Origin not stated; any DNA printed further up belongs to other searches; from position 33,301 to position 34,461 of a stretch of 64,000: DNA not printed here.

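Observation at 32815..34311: Tripartite hipB-hipS-hipT toxin-antitoxin operon with three operator palindromes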

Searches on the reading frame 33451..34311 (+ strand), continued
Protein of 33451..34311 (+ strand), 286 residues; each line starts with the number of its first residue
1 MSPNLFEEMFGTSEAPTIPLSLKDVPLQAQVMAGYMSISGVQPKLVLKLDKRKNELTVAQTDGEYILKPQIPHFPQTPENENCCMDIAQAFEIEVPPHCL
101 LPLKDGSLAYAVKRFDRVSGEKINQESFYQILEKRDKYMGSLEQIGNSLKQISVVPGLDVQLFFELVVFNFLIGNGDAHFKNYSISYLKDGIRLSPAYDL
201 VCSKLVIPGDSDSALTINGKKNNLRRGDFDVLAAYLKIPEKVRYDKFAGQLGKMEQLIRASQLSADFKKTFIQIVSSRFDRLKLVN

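Call 32: search_solved_structures(query=window:33451-34311:+, max_evalue=1e-10, show_alignments=4)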
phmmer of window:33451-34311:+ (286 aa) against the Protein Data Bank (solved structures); distinct sequences matched with E-value up to 1e-10: 6.
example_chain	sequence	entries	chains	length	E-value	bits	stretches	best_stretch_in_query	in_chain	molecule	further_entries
8ezr_B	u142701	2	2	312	6.3e-43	150.5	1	20-283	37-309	HipT(Lp)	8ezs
7vkb_A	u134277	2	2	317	6.6e-43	150.4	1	20-283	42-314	HipA_C domain-containing protein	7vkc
7wcf_A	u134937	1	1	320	2.4e-42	148.5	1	20-283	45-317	HipA_C domain-containing protein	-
7ab3_C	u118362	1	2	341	2.2e-16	63.5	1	35-202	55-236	HipA_C domain-containing protein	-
7ab4_C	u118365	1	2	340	2.4e-16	63.3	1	35-202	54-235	HipA_C domain-containing protein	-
7ab5_C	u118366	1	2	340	5.1e-16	62.2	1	35-201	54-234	HipA_C domain-containing protein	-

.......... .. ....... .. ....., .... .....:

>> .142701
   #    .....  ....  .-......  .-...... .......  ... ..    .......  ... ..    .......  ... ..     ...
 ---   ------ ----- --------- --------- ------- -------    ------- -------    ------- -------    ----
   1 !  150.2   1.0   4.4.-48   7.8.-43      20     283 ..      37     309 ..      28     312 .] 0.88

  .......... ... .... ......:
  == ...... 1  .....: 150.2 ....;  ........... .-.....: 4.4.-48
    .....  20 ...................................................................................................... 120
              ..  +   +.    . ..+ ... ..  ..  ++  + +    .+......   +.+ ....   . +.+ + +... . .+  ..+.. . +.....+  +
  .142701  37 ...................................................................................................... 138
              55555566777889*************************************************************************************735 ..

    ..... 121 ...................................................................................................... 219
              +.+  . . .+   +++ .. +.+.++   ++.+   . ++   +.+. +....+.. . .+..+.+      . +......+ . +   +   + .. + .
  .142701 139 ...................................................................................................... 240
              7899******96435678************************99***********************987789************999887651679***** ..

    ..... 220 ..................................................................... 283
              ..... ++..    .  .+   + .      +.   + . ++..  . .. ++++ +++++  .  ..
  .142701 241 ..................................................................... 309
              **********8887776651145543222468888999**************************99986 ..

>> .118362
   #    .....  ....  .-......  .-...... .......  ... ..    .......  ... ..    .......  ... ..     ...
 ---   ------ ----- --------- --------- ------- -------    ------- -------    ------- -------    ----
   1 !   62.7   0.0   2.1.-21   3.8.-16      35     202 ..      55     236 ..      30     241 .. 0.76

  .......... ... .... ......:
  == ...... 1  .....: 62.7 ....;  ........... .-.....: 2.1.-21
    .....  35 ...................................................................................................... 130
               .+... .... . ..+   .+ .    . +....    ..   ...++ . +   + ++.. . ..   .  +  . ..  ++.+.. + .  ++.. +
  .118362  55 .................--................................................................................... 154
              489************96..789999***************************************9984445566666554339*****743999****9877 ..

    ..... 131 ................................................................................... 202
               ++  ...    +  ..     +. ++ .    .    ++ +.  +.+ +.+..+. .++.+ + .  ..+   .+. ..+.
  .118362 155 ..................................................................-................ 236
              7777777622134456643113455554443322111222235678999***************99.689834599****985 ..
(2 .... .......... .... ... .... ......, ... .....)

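Call 38: search_protein_families(library=padloc, proteins=[window:33451-34311:+], max_evalue=0.001)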
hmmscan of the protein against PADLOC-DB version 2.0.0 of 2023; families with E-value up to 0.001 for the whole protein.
window:33451-34311:+ (286 aa): 3 families
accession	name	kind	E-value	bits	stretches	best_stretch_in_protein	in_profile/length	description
PDLC04340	PDC-M03A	-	1.5e-09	35.8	1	81-203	50-170/280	-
PDLC04339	PDC-M03A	-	2.5e-09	34.9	1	132-202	111-176/293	-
PDLC04342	PDC-M03A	-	0.00091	16.9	0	129-200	111-190/299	-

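Call 41: list_cluster_members(proteins=[window:33451-34311:+, window:33117-33461:+, window:32906-33145:+])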
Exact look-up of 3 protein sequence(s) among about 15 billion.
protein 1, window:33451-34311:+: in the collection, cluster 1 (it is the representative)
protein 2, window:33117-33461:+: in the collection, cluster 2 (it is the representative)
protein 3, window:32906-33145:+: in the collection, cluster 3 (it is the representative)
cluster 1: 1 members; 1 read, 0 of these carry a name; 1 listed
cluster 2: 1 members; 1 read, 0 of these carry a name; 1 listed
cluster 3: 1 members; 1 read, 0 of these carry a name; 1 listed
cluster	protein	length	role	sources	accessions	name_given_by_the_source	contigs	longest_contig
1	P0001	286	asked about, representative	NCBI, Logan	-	-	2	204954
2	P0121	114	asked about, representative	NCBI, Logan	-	-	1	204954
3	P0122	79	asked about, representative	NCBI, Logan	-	-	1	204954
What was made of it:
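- Tried and rejected: The proteins are in NCBI and Logan, on a 204,954-nt contig, but carry no name (call 41).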

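Call 42: search_dna_similar(query=window:33451-34311:+, collection=plasmids, mode=protein, max_rows=15)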
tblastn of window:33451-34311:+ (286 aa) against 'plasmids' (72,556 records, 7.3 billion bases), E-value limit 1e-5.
Records with a match: 744; places in all: 866; records where one place covers at least 80% of the query: 205.
Best place of each record, by identity: <60% 744.
By first word of the organism name: Acinetobacter 163; Agrobacterium 68; Rhizobium 68; Sinorhizobium 53; Pseudosulfitobacter 45; Bradyrhizobium 26; Bacteroides 17; Parabacteroides 12; Sphingobium 11; Mesorhizobium 10; and 128 more.
By predicted mobility (MOB-suite, as given by PLSDB): non-mobilizable 360; conjugative 193; mobilizable 191.
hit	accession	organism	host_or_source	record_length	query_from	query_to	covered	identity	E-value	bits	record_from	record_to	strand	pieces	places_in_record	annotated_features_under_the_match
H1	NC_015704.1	Runella slithyformis DSM 19594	fresh water lake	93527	10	283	96%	44.2%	2e-60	214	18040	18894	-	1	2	HipA domain-containing protein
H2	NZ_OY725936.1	Bacteroides finegoldii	-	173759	1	282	99%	38.0%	5e-52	189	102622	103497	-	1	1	HipA domain-containing protein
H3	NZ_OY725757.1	Parabacteroides distasonis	-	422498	1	282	99%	38.0%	3e-51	187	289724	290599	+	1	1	HipA domain-containing protein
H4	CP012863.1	Persicobacter sp. JZB09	cell culture,soil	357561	3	284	99%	38.0%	7e-53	192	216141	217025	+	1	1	record has no annotation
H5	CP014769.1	Hymenobacter psoromatis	Lichen,single cell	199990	3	284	99%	37.5%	2e-44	167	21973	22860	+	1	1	toxin HipA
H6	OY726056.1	Phocaeicola massiliensis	-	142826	3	271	94%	38.0%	2e-43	165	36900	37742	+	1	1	record has no annotation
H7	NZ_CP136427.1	Bergeyella porcorum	pig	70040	7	247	80%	41.4%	1e-32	186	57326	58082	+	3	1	HipA domain-containing protein (x2)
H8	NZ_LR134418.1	Legionella adelaidensis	environmental,Cooling tower water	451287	28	282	89%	34.7%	4e-38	149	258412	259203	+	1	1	lpg2370 family Dot/Icm T4SS effector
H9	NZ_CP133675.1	Agrobacterium pusense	Vaccinium sp.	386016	13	284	95%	30.2%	1e-17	90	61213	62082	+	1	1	HipA domain-containing protein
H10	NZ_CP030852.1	Runella rosea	Whole organism,fresh water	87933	36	282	86%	33.2%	2e-22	103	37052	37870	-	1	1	HipA domain-containing protein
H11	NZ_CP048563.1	Agrobacterium fabrum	walnut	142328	13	259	86%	31.7%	1e-16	87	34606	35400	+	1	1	type II toxin-antitoxin system HipA family toxin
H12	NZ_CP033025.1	Agrobacterium fabrum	Prunus sp.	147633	13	259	86%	31.7%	2e-16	87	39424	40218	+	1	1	type II toxin-antitoxin system HipA family toxin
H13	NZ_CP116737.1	Agrobacterium pusense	-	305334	13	245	81%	33.6%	5e-18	91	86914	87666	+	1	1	HipA domain-containing protein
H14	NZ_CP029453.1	Sinorhizobium fredii CCBAU 25509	Glycine soja,cell culture,plant root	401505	13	245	81%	33.6%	5e-18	91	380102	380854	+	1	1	HipA domain-containing protein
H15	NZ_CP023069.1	Sinorhizobium sojae CCBAU 05684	G.max,nodule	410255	13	245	81%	33.6%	5e-18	91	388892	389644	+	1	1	HipA domain-containing protein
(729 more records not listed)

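Call 43: get_annotated_region(hit=H8, flank=1500)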
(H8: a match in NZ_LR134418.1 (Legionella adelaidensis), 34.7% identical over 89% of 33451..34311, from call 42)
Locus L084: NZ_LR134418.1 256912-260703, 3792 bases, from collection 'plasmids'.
description: Legionella adelaidensis strain NCTC12735 plasmid 9, complete sequence
organism: Legionella adelaidensis (NCBI taxid 45056)
taxonomy: Bacteria; Pseudomonadota; Gammaproteobacteria; Legionellales; Legionellaceae; Legionella; Legionella adelaidensis
host: -; source: environmental,Cooling tower water; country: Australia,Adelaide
typing (MOB-suite, as given by PLSDB): non-mobilizable
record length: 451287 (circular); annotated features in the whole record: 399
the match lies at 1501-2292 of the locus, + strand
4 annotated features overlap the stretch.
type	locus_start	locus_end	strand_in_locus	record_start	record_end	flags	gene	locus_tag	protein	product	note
CDS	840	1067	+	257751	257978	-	-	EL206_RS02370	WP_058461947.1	helix-turn-helix transcriptional regulator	-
CDS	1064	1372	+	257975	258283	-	-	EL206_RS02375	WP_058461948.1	HipA N-terminal domain-containing protein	-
CDS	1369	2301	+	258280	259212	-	-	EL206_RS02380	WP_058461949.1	lpg2370 family Dot/Icm T4SS effector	-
CDS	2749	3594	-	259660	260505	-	-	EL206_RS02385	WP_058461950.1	class I SAM-dependent methyltransferase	-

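Call 44: get_annotated_region(hit=H1, flank=1500)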
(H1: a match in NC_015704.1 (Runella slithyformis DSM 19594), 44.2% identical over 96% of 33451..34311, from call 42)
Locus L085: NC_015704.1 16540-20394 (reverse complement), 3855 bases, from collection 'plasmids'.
description: Runella slithyformis DSM 19594 plasmid pRUNSL02, complete sequence
organism: Runella slithyformis DSM 19594 (NCBI taxid 761193)
taxonomy: Bacteria; Bacteroidota; Cytophagia; Cytophagales; Spirosomataceae; Runella; Runella slithyformis; Runella slithyformis DSM 19594
host: -; source: fresh water lake; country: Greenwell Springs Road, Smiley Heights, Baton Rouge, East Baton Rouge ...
typing (MOB-suite, as given by PLSDB): conjugative; replicon rep_cluster_597; relaxase MOBP; mating-pair formation MPF_T
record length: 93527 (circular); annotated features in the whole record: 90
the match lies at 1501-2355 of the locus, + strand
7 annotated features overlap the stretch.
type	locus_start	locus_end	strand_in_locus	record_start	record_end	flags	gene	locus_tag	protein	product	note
CDS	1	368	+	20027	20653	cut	-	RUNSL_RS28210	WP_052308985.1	relaxase/mobilization nuclease domain-containing protein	-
CDS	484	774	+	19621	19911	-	-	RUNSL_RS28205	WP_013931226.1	hypothetical protein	-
CDS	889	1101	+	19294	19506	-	-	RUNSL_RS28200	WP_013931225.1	helix-turn-helix transcriptional regulator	-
CDS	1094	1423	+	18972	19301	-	-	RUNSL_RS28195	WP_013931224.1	HipA N-terminal domain-containing protein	-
CDS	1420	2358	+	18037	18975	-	-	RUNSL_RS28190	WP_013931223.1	HipA domain-containing protein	-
CDS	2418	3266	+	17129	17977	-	-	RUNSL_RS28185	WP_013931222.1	radical SAM protein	-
CDS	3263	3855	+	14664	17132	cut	-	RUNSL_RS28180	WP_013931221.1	UvrD-helicase domain-containing protein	-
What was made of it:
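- Tried and rejected: Only distant relatives (44% identity or less), including Runella and Legionella plasmids that carry the same three-gene layout (calls 42-44).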

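Call 50: predict_structure(alignment_id=A1)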
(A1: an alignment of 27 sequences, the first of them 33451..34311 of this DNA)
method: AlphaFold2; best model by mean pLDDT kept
length: 286 residues; sequences in the alignment: 27
mean_pLDDT: 61.8   pTM: 0.59
mean pLDDT of the five models: 61.8, 56.4, 53.5, 48.4, 46.5
residues with pLDDT >= 90: 19; 70-90: 108; 50-70: 57; < 50: 102
segments of 3 or more residues with pLDDT < 50: 34-43, 73-82, 124-158, 175-221
pLDDT, mean of each block of 10 residues (from residue 1): 75 89 75 43 71 88 74 44 59 72 83 67 41 33 43 43 72 49 31 32 28 35 73 76 88 84 70 83 82
secondary structure, 60 per line:
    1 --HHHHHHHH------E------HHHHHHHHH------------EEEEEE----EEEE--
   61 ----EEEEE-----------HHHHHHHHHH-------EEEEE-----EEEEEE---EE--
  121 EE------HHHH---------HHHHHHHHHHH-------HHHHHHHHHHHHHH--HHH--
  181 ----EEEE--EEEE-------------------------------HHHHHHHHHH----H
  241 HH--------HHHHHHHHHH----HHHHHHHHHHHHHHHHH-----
elements in order: H3-10 H24-32 E45-50 E55-58 E65-69 H81-90 E98-102 E108-113 H129-132 H142-152 H160-173 E185-188 E191-194 H226-235 H251-260 H265-281
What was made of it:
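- The AlphaFold model is of low confidence (mean pLDDT 61.8, call 50).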

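Call 52: fold_search(model_id=the predicted structure, library=pdb)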
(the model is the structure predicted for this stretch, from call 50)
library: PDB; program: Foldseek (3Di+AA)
matches with E <= 10: 388; with E <= 0.001: 32
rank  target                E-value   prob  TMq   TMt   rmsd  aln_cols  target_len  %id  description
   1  7wcf                  3.8e-17  1.00  0.70  0.64   9.6       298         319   32  Crystal structure of the kinase with AMP-PNP (released 2022-06-29)
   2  7vkc                  6.3e-17  1.00  0.67  0.61   9.8       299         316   32  Crystal structure of a bacterial Ser/Thr kinase (released 2022-06-29)
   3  7vkb_A                4.6e-15  1.00  0.57  0.62  10.8       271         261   33  Crystal structure of the a bacterial kinase complex (released 2022-06-29)
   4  8ezs_B                8.0e-15  1.00  0.62  0.66  10.1       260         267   35  Crystal structure of the HipS(Lp)-HipT(Lp) complex from Legionella pneumophila, Sel-met protein (released 2023-09-27)
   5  8ezr_B                2.6e-14  1.00  0.62  0.64  10.3       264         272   36  Crystal structure of the HipS(Lp)-HipT(Lp) complex from Legionella pneumophila, native protein (released 2023-09-27)
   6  7ab4_F                1.1e-09  1.00  0.61  0.53  10.0       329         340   24  Crystal structure of the Escherichia coli toxin-antitoxin system HipBST (HipT S59A) (released 2022-01-12)
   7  7ab5_F                1.5e-09  1.00  0.62  0.54   9.5       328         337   22  Crystal structure of the Escherichia coli toxin-antitoxin system HipBST (HipT D233Q) (released 2022-01-12)
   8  7ab3_C                2.7e-09  1.00  0.60  0.53  10.1       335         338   23  Crystal structure of the Escherichia coli toxin-antitoxin system HipBST (HipT S57A) (released 2022-01-12)
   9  7ab4_C                3.8e-09  1.00  0.60  0.52  10.4       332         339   22  Crystal structure of the Escherichia coli toxin-antitoxin system HipBST (HipT S59A) (released 2022-01-12)
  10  7ab3_F                1.4e-08  1.00  0.60  0.52   9.7       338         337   23  Crystal structure of the Escherichia coli toxin-antitoxin system HipBST (HipT S57A) (released 2022-01-12)
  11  7ab5_C                2.0e-08  1.00  0.59  0.51  10.2       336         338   23  Crystal structure of the Escherichia coli toxin-antitoxin system HipBST (HipT D233Q) (released 2022-01-12)
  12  4pu4_B                1.0e-07  1.00  0.52  0.38  11.9       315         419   19  Shewanella oneidensis MR-1 Toxin Antitoxin System HipA, HipB and its operator DNA complex (space group P21) (released 2014-08-06)
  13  4pu4_A                1.0e-07  1.00  0.49  0.36  12.0       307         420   18  Shewanella oneidensis MR-1 Toxin Antitoxin System HipA, HipB and its operator DNA complex (space group P21) (released 2014-08-06)
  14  3dnu                  2.1e-07  1.00  0.50  0.38  11.9       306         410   20  structure of MDT protein (released 2009-01-27)
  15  2wiu_C                2.2e-07  1.00  0.48  0.36  13.7       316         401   22  Mercury-modified bacterial persistence regulator hipBA (released 2009-07-28)
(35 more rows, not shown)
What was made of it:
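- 33451..34311 (+): hipT: a 286-aa HipA-core Ser/Thr kinase toxin. It overlaps hipS by 11 nt in another frame. The Foldseek top hit is HipT(Lp) 7wcf, TM 0.70, from a low-confidence model (calls 50, 52).
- On HipBST tripartite TA system: Foldseek ranks HipT(Lp) first, then O127 HipT, then HipA (call 52; the model is of low confidence).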

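Call 53: search_dna_similar(query=window:33451-34311:+, collection=phages, mode=protein, max_rows=8)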
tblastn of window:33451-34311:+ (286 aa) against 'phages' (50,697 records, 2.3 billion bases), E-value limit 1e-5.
Records with a match: 2; places in all: 2; records where one place covers at least 80% of the query: 0.
Best place of each record, by identity: <60% 2.
By first word of the organism name: Bacteriophage 2.
By host as written in the record: - 2.
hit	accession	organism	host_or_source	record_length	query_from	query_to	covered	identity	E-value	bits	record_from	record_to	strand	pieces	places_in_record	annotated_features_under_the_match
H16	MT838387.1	Bacteriophage sp.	human fecal samples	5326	37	241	72%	31.8%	1e-14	79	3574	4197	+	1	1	record has no annotation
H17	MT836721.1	Bacteriophage sp.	human fecal samples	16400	7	223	76%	22.8%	7e-6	53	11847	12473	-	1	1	record has no annotation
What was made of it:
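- No close relative was found in phage genomes (call 53).
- Tried and rejected: No close relative; the best hit has 32% identity over 72% of the query (call 53).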
